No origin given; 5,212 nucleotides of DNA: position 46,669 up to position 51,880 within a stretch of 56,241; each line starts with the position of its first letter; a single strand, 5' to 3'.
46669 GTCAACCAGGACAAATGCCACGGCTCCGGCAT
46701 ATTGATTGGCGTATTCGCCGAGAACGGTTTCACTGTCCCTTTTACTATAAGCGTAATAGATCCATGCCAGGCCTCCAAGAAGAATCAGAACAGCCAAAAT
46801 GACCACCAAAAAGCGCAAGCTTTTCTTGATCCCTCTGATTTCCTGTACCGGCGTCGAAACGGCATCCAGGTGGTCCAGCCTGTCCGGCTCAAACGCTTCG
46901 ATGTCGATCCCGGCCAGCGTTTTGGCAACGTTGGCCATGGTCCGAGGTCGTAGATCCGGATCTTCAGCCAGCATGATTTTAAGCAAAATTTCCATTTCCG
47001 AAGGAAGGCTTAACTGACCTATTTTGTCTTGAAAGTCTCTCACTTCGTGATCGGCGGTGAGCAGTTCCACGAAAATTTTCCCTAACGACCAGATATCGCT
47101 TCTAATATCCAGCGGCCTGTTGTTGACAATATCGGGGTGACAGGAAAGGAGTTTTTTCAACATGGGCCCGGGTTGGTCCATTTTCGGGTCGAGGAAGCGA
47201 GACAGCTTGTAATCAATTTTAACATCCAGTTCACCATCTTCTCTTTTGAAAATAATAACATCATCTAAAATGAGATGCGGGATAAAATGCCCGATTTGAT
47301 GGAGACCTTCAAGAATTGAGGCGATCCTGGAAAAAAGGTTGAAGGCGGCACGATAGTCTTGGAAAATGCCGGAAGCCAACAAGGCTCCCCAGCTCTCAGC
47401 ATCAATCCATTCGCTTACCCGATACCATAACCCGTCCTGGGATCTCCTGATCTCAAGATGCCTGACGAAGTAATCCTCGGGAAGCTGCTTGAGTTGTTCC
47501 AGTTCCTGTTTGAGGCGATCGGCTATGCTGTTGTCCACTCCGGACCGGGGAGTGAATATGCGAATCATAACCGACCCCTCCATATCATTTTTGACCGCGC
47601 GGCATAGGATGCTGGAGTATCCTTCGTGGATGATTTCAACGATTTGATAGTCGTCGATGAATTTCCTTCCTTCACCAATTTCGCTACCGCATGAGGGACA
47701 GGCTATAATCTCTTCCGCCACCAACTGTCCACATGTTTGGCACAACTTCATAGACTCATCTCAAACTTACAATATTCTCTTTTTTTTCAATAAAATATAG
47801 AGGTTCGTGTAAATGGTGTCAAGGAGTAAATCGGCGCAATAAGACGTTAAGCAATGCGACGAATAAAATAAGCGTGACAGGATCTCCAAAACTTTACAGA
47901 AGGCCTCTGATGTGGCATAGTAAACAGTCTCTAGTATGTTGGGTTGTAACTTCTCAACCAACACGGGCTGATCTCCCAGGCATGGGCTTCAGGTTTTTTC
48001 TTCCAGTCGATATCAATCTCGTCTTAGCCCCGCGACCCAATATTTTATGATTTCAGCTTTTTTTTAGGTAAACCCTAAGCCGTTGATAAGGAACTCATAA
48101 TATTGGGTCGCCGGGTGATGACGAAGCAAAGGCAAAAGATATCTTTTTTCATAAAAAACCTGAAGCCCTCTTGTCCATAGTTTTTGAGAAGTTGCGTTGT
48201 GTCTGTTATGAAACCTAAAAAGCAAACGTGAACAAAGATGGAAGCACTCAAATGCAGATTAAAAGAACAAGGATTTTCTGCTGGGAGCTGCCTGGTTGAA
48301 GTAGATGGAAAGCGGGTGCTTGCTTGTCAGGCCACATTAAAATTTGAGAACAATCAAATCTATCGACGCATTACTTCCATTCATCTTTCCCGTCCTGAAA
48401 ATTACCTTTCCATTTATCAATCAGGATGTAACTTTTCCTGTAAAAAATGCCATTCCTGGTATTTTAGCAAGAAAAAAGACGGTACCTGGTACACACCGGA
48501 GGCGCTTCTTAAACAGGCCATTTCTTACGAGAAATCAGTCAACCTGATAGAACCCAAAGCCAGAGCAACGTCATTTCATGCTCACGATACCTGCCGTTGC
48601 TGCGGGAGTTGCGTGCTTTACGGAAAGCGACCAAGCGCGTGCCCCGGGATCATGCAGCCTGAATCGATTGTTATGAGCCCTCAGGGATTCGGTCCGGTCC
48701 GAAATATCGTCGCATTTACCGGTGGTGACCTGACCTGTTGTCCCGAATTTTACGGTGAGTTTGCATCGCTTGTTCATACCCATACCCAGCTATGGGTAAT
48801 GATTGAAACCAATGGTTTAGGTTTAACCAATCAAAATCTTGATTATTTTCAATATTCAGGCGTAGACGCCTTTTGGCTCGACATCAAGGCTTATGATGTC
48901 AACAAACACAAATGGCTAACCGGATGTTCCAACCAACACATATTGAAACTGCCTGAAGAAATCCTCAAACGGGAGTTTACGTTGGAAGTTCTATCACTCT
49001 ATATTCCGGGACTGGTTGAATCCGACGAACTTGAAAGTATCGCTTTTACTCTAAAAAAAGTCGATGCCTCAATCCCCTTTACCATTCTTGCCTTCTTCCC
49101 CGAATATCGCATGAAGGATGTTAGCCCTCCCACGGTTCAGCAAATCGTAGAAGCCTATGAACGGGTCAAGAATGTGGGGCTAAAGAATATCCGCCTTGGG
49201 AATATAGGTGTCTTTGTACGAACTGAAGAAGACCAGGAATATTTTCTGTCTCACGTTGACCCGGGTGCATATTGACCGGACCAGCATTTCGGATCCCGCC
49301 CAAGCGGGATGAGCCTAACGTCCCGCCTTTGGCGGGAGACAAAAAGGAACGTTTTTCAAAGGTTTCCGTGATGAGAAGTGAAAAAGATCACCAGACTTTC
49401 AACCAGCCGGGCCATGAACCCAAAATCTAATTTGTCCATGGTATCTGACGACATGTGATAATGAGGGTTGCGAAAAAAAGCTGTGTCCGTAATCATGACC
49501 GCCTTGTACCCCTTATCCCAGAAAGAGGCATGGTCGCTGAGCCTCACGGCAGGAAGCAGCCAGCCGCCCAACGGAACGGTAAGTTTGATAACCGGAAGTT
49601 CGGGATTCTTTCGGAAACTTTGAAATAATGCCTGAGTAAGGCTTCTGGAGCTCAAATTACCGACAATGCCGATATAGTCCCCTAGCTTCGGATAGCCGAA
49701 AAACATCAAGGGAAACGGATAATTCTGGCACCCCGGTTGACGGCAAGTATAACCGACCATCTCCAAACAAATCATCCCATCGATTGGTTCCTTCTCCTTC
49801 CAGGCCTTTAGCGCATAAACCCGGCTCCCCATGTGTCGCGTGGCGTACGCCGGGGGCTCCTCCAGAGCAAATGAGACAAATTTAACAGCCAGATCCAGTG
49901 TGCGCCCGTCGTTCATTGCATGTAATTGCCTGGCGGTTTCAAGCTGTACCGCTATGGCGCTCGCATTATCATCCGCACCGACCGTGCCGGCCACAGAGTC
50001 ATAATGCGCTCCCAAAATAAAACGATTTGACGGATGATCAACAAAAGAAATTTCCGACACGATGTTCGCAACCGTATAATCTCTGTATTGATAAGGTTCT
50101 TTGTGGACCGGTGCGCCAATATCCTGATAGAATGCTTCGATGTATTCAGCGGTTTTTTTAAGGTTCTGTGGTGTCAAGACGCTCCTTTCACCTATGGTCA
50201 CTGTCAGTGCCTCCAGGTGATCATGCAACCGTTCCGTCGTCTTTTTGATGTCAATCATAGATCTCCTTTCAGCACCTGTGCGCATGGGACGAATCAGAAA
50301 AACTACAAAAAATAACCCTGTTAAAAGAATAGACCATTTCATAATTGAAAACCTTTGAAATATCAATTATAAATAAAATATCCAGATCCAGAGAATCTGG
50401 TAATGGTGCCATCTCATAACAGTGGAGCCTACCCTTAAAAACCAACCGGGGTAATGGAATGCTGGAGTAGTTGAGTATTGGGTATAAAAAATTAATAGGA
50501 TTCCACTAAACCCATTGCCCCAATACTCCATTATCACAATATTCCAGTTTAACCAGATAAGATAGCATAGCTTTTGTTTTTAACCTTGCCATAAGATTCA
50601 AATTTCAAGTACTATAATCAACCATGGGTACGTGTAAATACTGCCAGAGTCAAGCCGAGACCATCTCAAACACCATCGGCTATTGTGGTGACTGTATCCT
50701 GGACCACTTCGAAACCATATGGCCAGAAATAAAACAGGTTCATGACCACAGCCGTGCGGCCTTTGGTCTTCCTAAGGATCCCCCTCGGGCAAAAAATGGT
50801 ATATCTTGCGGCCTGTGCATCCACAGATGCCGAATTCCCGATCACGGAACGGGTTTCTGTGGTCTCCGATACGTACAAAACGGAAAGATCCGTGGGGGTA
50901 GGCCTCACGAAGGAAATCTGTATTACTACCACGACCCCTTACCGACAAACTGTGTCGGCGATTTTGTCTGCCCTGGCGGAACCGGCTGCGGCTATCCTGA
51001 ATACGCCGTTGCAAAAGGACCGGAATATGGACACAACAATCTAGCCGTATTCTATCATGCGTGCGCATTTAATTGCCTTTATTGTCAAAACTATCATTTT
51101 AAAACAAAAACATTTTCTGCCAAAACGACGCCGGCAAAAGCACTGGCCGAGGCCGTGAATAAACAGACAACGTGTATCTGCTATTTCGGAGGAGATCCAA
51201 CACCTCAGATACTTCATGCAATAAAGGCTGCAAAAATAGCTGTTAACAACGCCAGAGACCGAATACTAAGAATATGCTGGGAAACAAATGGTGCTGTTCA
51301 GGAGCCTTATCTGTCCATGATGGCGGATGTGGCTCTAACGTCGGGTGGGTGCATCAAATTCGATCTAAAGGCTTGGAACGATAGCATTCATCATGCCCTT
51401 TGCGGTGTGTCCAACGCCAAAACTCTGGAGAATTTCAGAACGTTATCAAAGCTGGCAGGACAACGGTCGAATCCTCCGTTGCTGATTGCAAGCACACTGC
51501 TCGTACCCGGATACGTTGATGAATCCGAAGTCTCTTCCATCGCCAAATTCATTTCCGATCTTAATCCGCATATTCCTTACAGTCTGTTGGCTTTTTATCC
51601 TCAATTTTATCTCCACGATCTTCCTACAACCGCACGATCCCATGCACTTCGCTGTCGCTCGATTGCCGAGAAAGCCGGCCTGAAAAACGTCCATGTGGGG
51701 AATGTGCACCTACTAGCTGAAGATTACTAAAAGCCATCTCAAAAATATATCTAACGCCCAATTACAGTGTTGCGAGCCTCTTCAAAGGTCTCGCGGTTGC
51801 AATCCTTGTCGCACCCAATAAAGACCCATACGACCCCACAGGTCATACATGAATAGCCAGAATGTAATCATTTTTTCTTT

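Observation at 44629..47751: Zinc ribbon, pseudokinase, TM helix, active trypsin-like protease and TPR in one 1040-aa protein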

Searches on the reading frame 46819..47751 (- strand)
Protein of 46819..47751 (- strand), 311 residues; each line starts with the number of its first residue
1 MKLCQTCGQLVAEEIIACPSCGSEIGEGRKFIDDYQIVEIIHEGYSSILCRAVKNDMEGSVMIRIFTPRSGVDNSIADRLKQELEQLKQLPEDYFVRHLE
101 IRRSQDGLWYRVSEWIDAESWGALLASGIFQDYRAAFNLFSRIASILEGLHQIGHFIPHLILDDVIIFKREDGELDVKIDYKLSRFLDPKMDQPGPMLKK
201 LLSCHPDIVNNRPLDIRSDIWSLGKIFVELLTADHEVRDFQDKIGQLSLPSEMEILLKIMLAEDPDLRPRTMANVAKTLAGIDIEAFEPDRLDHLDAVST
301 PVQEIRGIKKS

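Call 6: search_solved_structures(query=window:46819-47751:-, max_evalue=1, show_alignments=5)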
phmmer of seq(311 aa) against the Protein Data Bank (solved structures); distinct sequences matched with E-value up to 1: 274 (the best 60 are shown).
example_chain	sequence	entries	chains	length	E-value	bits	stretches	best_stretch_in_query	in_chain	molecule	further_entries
6fdy_U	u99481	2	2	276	7.2e-06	28.7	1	28-264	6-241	Serine/threonine-protein kinase ULK3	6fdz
3kn5_A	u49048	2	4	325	5.1e-05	25.9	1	130-261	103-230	Ribosomal protein S6 kinase alpha-5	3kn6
6bdl_A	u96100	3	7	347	6.7e-05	25.5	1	32-234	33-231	cGMP-dependent protein kinase 1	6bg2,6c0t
4a4x_A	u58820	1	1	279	9.6e-05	25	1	33-232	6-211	SERINE/THREONINE-PROTEIN KINASE NEK2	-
4apc_A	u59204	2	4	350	0.00011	24.8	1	128-237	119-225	SERINE/THREONINE-PROTEIN KINASE NEK1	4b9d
7t4t_A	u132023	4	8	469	0.00014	24.5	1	32-234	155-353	cGMP-dependent protein kinase 1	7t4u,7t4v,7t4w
3ggf_A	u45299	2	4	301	0.00019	24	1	39-234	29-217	Serine/threonine-protein kinase MST4 | Serine/threonine-protein kinase 26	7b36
7lv3_A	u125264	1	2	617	0.00026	23.6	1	32-234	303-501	Isoform Beta of cGMP-dependent protein kinase 1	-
9ruj_A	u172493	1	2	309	0.00028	23.4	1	25-235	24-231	Serine/threonine-protein kinase StkP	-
2jav_A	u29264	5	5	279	0.00045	22.8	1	33-232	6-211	SERINE/THREONINE-PROTEIN KINASE NEK2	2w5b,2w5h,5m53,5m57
2w5a_A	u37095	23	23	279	0.00046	22.8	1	33-232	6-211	SERINE/THREONINE-PROTEIN KINASE NEK2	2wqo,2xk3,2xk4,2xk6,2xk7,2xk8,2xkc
4czt_A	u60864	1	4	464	0.00047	22.7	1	27-232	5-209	CBL-INTERACTING SERINE/THREONINE-PROTEIN KINASE 23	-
4czu_A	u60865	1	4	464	0.0005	22.6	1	27-232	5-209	CBL-INTERACTING SERINE/THREONINE-PROTEIN KINASE 23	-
8iyj_X6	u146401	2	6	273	0.00058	22.4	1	35-233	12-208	Testis-specific serine/threonine-protein kinase 6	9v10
4fza_B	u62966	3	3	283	0.0006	22.4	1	41-234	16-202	Serine/threonine-protein kinase MST4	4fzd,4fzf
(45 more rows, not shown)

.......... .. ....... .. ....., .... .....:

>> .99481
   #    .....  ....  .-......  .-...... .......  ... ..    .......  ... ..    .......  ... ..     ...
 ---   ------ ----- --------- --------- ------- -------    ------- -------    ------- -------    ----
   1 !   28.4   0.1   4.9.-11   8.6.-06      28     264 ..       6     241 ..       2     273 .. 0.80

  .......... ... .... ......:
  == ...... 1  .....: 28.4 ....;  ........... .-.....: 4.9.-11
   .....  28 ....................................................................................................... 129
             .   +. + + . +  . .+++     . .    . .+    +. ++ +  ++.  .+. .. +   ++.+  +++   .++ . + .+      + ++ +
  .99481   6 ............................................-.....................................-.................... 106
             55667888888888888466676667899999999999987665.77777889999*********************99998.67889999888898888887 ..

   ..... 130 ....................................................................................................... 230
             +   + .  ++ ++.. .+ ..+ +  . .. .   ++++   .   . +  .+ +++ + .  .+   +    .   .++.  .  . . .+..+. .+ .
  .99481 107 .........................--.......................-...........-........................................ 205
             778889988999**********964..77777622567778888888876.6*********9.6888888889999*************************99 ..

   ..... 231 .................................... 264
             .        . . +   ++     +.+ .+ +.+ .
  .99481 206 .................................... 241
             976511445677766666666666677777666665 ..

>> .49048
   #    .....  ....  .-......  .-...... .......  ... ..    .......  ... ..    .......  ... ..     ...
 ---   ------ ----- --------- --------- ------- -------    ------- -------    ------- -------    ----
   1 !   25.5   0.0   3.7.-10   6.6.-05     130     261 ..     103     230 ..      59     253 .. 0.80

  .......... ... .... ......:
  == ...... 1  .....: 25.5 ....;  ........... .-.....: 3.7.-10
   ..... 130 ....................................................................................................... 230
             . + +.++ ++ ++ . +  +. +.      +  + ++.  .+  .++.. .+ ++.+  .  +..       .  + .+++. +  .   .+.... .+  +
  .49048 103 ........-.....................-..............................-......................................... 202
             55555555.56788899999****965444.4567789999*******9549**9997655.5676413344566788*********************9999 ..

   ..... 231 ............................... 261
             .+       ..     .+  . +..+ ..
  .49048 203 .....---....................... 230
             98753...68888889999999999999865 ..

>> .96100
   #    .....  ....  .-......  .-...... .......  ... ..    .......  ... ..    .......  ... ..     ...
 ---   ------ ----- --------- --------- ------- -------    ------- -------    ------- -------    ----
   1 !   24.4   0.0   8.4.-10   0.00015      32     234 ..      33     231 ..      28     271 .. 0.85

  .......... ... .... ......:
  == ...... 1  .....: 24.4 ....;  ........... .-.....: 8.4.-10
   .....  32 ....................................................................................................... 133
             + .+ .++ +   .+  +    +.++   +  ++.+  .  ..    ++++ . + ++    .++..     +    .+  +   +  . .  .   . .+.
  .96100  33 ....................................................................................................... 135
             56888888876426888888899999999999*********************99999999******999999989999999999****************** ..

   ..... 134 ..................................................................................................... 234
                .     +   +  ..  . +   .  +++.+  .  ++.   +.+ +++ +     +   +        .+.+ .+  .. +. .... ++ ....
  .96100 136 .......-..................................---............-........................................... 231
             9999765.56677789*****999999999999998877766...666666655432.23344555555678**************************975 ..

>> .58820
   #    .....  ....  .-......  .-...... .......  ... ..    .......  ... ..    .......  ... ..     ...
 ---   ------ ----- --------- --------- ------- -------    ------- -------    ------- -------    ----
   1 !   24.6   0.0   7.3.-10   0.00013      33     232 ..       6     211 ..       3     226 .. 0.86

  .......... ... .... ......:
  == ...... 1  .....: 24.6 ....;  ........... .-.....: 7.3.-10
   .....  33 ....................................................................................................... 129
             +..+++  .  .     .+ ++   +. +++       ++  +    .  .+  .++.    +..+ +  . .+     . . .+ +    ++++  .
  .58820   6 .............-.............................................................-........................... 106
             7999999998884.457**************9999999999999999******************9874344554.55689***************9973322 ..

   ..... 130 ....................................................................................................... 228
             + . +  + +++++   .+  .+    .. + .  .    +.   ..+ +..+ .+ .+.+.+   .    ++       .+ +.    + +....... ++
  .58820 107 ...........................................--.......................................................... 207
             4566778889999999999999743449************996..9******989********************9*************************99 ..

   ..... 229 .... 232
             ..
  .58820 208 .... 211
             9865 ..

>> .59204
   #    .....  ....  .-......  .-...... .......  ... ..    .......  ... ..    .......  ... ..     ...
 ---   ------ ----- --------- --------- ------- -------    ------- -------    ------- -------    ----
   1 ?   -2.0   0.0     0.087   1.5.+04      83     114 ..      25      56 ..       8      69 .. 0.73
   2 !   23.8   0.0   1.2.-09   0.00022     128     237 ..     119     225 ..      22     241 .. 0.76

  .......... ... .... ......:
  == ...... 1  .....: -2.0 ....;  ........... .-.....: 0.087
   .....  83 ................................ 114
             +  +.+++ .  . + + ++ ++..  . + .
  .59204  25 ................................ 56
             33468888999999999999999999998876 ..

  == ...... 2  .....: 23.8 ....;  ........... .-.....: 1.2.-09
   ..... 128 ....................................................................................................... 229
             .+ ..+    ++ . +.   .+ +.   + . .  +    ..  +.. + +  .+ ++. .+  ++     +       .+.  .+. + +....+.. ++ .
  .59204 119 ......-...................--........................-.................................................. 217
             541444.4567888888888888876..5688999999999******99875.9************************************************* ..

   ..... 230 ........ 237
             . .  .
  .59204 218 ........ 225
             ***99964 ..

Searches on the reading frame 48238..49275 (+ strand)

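Call 75: search_protein_families(library=pfam, proteins=[window:48238-49275:+], max_evalue=0.00001)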
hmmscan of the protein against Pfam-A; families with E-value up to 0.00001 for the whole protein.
window:48238-49275:+ (345 aa): 1 family
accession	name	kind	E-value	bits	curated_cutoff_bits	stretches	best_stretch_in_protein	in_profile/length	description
PF04055.27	Radical_SAM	-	1.7e-15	58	29.5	1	155-267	46-162/166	Radical SAM superfamily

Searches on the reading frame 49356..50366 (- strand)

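Call 75: search_protein_families(library=pfam, proteins=[window:49356-50366:-], max_evalue=0.00001)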
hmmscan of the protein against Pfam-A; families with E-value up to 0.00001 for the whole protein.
window:49356-50366:- (336 aa): 1 family
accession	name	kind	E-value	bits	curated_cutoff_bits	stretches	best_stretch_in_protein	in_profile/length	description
PF04389.22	Peptidase_M28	-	5.2e-23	82.2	21.3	1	101-321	1-185/193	Peptidase family M28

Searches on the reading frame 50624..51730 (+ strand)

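Call 75: search_protein_families(library=pfam, proteins=[window:50624-51730:+], max_evalue=0.00001)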
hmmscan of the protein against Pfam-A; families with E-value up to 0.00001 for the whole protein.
window:50624-51730:+ (368 aa): 1 family
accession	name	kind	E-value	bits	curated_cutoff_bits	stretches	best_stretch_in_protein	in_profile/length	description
PF04055.27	Radical_SAM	-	5.1e-12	46.7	29.5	1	143-300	3-157/166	Radical SAM superfamily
